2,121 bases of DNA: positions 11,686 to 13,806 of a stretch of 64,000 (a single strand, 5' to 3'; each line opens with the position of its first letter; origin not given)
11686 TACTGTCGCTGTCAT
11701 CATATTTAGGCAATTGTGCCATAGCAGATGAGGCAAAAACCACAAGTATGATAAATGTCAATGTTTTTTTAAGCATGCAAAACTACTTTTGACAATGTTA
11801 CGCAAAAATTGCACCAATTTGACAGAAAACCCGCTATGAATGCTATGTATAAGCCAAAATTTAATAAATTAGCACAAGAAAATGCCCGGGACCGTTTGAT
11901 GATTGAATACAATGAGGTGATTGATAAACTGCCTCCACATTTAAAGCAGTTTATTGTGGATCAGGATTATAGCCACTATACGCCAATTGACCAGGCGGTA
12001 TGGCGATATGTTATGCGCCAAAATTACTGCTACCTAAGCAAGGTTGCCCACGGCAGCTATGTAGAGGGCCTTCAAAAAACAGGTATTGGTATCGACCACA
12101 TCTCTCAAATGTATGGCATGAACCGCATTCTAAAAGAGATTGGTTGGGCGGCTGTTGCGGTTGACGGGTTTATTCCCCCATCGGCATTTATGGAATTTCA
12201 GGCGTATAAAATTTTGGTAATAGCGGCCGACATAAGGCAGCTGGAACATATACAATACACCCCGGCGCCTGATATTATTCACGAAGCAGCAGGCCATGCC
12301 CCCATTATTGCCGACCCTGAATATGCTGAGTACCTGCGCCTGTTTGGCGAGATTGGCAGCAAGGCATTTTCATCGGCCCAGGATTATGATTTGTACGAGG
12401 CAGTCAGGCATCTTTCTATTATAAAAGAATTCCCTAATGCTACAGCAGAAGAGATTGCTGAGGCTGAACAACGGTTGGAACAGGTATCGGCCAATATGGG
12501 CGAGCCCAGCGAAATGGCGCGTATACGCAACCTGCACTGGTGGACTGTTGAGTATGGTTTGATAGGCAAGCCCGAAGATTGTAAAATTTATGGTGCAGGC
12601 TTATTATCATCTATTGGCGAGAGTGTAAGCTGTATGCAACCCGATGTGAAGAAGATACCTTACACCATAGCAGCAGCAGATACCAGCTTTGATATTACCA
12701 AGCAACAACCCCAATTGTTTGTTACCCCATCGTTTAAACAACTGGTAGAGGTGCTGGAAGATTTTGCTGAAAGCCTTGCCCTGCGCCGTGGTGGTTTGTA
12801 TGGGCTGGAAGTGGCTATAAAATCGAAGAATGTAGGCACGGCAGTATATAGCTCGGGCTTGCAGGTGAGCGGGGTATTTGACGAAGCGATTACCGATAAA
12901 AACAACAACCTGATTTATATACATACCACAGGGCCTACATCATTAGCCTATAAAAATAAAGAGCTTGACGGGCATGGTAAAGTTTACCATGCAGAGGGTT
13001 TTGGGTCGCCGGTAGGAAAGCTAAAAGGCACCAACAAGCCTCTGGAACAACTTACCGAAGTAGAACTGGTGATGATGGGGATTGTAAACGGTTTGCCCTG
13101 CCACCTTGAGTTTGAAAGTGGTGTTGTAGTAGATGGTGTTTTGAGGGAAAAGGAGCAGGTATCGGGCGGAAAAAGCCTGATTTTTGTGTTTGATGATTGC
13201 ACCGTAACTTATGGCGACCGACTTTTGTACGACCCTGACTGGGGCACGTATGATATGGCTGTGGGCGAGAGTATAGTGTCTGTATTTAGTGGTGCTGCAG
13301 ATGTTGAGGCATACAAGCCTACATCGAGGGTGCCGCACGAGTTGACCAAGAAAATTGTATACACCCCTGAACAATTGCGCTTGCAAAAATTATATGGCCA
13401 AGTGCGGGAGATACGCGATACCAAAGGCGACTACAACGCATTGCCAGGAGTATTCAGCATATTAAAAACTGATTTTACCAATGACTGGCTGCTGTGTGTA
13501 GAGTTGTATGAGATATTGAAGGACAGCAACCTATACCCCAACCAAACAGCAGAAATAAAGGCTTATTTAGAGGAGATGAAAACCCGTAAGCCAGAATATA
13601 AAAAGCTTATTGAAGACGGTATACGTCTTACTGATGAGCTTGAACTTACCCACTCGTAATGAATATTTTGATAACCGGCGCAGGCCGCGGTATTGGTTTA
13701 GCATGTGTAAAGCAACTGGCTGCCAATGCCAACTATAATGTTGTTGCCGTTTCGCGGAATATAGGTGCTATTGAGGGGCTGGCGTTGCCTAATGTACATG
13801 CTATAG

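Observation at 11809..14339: Aromatic amino acid hydroxylase with a large unexplained C-terminal extension, translationally coupled to an SDR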

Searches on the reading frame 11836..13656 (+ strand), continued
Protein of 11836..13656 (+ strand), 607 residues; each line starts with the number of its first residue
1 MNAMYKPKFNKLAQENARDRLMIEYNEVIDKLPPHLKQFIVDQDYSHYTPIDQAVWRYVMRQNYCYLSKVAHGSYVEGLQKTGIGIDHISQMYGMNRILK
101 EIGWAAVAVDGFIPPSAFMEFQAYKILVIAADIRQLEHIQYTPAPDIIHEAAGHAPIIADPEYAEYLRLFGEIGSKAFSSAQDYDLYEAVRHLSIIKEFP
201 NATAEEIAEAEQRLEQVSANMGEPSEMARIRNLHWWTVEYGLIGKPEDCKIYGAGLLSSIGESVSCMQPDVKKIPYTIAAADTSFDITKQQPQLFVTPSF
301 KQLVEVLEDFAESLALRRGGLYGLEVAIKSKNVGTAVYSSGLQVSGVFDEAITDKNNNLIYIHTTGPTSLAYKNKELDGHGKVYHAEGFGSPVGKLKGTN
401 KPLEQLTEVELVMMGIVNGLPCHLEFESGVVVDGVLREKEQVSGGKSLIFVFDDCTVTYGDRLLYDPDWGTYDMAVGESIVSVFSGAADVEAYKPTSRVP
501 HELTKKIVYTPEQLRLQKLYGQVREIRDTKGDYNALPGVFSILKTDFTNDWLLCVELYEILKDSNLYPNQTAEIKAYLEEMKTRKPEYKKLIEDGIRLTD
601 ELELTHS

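Call 14: find_related_loci(query=window:11836-13656:+, collection=genome_contigs, flank=6000)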
Query window:11836-13656:+ (607 aa) in genome_contigs; peptide patterns used: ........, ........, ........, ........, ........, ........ (x = any residue, [..] = any of these).
600 stretches matched a pattern (row limit reached: there are more); 586 encode a relative of the query (tblastn E <= 1e-3); the best 80 are kept; 80 distinct loci.
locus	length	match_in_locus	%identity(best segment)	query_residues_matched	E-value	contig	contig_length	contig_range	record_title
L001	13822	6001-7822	88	1-607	0e+0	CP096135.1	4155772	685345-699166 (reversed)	MAG: Sphingobacteriales bacterium JAD_PAG50586_3 chromosome, complete genome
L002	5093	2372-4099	62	22-597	0e+0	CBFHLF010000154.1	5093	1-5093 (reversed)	MAG: uncultured Acidiluteibacter sp. isolate AGTU_289_bin_40_permissive genome assembly, contig: AGTU_289_bin_40_permiss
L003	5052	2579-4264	60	32-598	0e+0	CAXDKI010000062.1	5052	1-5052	MAG TPA_asm: uncultured Flavobacteriales bacterium isolate SRR5788210_binner13_Refined_14 genome assembly, contig: ERZ12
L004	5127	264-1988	58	22-598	0e+0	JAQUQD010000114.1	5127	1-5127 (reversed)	MAG: Bacteroidales bacterium isolate STD1_41 NODE_62830_length_5127_cov_3.820400_Sandtown_D1, whole genome shotgun seque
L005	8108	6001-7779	58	14-601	0e+0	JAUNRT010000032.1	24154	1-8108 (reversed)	MAG: Weeksellaceae bacterium isolate S3R_St_34 NODE_977_length_24154_cov_39.967385, whole genome shotgun sequence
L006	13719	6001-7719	59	24-598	0e+0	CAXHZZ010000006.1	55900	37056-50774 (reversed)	MAG TPA_asm: uncultured Tenacibaculum sp. isolate ERR7163074_concoct_78 genome assembly, contig: ERZ8868524.300, whole g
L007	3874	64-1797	57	21-600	0e+0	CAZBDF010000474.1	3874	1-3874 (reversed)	MAG TPA_asm: uncultured Lentimicrobiaceae bacterium isolate binchicken_co243_188 genome assembly, contig: NODE_24443_len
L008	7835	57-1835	57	2-600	0e+0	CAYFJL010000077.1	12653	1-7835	MAG TPA_asm: uncultured Polaribacter sp. isolate ERP003628_co2_26 genome assembly, contig: NODE_3617_length_12653_cov_8.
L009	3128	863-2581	59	24-598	0e+0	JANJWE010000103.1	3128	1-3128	MAG: Flavobacterium sp. isolate RC343_metabat.bin.17 RC343_k141_288128, whole genome shotgun sequence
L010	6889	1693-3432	58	24-605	0e+0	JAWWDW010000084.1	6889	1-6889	MAG: Robiginitalea sp. isolate HN18.bin.25 k141_1206492_length_6889_cov_8.4843, whole genome shotgun sequence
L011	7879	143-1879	58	21-601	0e+0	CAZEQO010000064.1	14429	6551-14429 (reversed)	MAG TPA_asm: uncultured Robiginitalea sp. isolate binchicken_co405_20 genome assembly, contig: NODE_6192_length_14429_co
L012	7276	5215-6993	56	18-606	0e+0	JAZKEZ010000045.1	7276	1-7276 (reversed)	MAG: Bacteroidota bacterium isolate DC_HB_02_SPN181219-bin057 DCHB02SPN_B057_0_000000000045, whole genome shotgun sequen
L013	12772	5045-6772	58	24-601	0e+0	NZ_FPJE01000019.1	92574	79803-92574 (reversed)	Sinomicrobium oceani strain CGMCC 1.12145, whole genome shotgun sequence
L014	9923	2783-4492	57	24-595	0e+0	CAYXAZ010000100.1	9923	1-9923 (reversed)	MAG TPA_asm: uncultured Flavobacteriaceae bacterium isolate SRP128015_co3_161 genome assembly, contig: NODE_8219_length_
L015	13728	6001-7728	58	21-598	0e+0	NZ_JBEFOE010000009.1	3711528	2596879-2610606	Polaribacter sp. Asnod1-A03 12874S00009.1, whole genome shotgun sequence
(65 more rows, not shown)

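Call 21: find_encoding_contigs(protein=P0005, flank=5000, max_places=3)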
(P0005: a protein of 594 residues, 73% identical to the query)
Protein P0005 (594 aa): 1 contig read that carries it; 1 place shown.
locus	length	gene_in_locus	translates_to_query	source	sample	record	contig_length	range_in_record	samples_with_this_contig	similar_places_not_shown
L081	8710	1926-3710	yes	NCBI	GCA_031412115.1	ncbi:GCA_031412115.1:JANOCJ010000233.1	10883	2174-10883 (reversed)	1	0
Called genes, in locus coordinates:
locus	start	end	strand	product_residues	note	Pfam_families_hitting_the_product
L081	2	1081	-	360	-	?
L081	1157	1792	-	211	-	-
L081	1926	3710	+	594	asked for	PF00351:Biopterin_H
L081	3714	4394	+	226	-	PF00106:adh_short, PF08659:KR, PF13460:NAD_binding_10 (faint), PF13561:adh_short_C2, PF23441:SDR (weak)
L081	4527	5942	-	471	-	PF02321:OEP (faint)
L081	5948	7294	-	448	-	PF25919:BSH_CusB (faint), PF00364:Biotin_lipoyl (faint), PF09730:BicD (weak)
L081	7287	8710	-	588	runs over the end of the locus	PF00664:ABC_membrane (weak), PF00005:ABC_tran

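Call 22: find_encoding_contigs(protein=P0011, flank=5000, max_places=3)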
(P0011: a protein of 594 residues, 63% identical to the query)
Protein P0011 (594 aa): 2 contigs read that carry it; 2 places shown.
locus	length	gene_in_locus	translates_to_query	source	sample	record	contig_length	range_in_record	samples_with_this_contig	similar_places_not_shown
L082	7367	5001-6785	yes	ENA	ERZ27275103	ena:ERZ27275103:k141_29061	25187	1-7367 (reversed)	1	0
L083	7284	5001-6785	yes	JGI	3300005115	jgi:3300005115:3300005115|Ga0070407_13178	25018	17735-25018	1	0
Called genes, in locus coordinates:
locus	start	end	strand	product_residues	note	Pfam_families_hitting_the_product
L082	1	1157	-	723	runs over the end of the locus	PF15780:ASH (weak), PF22073:Cep192_D4 (weak), PF04231:Endonuclease_1, PF18962:Por_Secre_tail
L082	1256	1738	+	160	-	PF01288:HPPK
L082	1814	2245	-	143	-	-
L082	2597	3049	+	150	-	-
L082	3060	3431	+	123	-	-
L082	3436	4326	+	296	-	PF19089:DUF5777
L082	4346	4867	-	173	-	-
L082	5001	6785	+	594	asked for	PF00351:Biopterin_H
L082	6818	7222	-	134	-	-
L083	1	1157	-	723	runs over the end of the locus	PF15780:ASH (weak), PF22073:Cep192_D4 (weak), PF04231:Endonuclease_1, PF18962:Por_Secre_tail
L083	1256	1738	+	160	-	PF01288:HPPK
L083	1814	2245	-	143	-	-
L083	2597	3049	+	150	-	-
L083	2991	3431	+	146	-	-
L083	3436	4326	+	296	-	PF19089:DUF5777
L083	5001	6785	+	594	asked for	PF00351:Biopterin_H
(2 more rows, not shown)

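Call 23: find_encoding_contigs(protein=P0013, flank=5000, max_places=3)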
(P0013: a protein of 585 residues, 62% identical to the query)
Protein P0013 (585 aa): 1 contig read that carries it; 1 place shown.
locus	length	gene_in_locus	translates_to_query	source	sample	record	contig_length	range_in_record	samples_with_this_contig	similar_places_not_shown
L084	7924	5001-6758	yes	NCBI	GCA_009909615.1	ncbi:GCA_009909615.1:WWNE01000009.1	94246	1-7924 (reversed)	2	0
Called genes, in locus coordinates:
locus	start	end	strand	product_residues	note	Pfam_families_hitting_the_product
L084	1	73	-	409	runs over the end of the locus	PF00675:Peptidase_M16, PF05193:Peptidase_M16_C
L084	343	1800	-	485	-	PF00497:SBP_bac_3, PF01464:SLT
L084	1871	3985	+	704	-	-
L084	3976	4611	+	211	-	PF00293:NUDIX (weak)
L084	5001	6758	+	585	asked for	PF00351:Biopterin_H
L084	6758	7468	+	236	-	PF00106:adh_short, PF13561:adh_short_C2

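Call 24: predict_structure(protein=window:11836-13656:+)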
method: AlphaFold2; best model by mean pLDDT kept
length: 607 residues; sequences in the alignment: 1
mean_pLDDT: 37.6   pTM: 0.27
mean pLDDT of the five models: 37.6, 35.0, 32.9, 32.5, 31.3
residues with pLDDT >= 90: 0; 70-90: 43; 50-70: 43; < 50: 521
segments of 3 or more residues with pLDDT < 50: 1-211, 213-514, 600-607
pLDDT, mean of each block of 10 residues (from residue 1): 33 35 43 41 40 34 30 34 33 30 26 29 26 26 29 28 35 34 36 36 45 43 35 30 26 24 24 24 23 25 29 28 28 30 35 36 35 29 30 33 32 33 38 26 29 43 40 32 32 28 32 54 64 67 58 78 80 86 76 60 36
secondary structure, 60 per line:
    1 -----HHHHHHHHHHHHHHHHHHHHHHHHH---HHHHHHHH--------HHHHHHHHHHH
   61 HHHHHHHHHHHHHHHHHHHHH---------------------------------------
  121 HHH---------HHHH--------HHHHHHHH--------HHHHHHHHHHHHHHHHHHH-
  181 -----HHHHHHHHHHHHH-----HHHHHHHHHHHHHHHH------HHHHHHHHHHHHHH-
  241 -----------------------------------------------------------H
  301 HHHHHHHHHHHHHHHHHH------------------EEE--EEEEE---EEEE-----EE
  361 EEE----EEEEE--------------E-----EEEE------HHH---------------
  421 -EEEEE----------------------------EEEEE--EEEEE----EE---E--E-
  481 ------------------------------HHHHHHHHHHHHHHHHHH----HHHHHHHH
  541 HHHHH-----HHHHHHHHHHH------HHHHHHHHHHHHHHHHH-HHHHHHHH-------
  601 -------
elements in order: H6-30 H34-41 H50-81 H133-136 H145-152 H161-179 H186-198 H204-219 H226-239 H300-318 E337-339 E342-346 E350-353 E359-363 E368-372 E393-396 E422-426 E455-459 E462-466 H511-528 H533-545 H551-561 H568-584 H586-593

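Call 44: find_encoding_contigs(protein=P0008, flank=4000, max_places=1)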
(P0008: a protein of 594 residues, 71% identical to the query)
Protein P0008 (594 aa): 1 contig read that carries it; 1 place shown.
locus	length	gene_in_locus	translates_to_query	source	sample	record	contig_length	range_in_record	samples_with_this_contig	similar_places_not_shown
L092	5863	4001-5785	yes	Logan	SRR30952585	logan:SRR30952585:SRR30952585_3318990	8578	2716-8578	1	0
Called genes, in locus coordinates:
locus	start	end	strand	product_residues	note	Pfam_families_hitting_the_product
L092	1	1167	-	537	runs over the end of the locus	PF01293:PEPCK_ATP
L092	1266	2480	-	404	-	PF18962:Por_Secre_tail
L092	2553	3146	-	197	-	-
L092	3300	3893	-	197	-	-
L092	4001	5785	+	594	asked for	PF00351:Biopterin_H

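Call 45: find_encoding_contigs(protein=P0010, flank=4000, max_places=1)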
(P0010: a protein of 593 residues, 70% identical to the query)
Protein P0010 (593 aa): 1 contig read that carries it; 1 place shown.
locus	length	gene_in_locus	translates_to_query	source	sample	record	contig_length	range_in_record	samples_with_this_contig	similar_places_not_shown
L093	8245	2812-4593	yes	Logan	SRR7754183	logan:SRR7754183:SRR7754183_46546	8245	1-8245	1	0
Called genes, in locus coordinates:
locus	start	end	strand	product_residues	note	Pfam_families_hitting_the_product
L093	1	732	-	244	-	?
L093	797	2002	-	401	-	PF18962:Por_Secre_tail (weak)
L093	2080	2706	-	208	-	-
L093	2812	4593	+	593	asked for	PF00351:Biopterin_H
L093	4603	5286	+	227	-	PF00106:adh_short, PF01370:Epimerase (weak), PF08659:KR, PF13561:adh_short_C2, PF23441:SDR (weak)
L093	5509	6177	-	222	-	PF02630:SCO1-SenC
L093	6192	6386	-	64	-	PF04945:YHS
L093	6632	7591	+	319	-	PF18962:Por_Secre_tail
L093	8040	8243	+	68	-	?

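Call 46: find_encoding_contigs(protein=P0003, flank=4000, max_places=1)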
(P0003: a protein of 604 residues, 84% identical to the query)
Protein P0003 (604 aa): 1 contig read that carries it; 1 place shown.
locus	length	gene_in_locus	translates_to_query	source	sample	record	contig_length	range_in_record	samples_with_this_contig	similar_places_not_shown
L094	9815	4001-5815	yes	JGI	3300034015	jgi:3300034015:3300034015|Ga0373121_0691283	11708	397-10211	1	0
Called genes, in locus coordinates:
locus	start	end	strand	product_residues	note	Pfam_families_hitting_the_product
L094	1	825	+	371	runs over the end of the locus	PF13528:Glyco_trans_1_3 (weak), PF04101:Glyco_tran_28_C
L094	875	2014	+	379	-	PF00070:Pyr_redox (faint), PF00890:FAD_binding_2 (weak), PF01266:DAO, PF07992:Pyr_redox_2 (faint), PF13450:NAD_binding_8 (weak), PF13738:Pyr_redox_3 (faint)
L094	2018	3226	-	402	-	PF18962:Por_Secre_tail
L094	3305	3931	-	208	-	-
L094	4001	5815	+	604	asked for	PF00351:Biopterin_H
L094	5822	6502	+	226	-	PF00106:adh_short, PF08659:KR, PF13561:adh_short_C2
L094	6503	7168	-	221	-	PF02630:SCO1-SenC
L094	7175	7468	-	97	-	PF04945:YHS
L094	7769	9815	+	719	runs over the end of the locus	PF07715:Plug, PF00593:TonB_dep_Rec_b-barrel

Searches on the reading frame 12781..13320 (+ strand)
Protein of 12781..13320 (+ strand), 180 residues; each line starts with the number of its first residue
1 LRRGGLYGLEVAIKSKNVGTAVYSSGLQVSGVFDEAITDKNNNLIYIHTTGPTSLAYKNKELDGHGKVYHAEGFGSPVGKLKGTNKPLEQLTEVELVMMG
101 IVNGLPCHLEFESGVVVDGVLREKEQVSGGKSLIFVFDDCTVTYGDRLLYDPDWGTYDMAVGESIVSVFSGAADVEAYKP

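Call 65: search_protein_families(library=pfam, proteins=[window:12781-13320:+], max_evalue=10)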
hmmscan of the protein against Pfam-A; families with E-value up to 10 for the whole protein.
window:12781-13320:+ (180 aa): 0 families
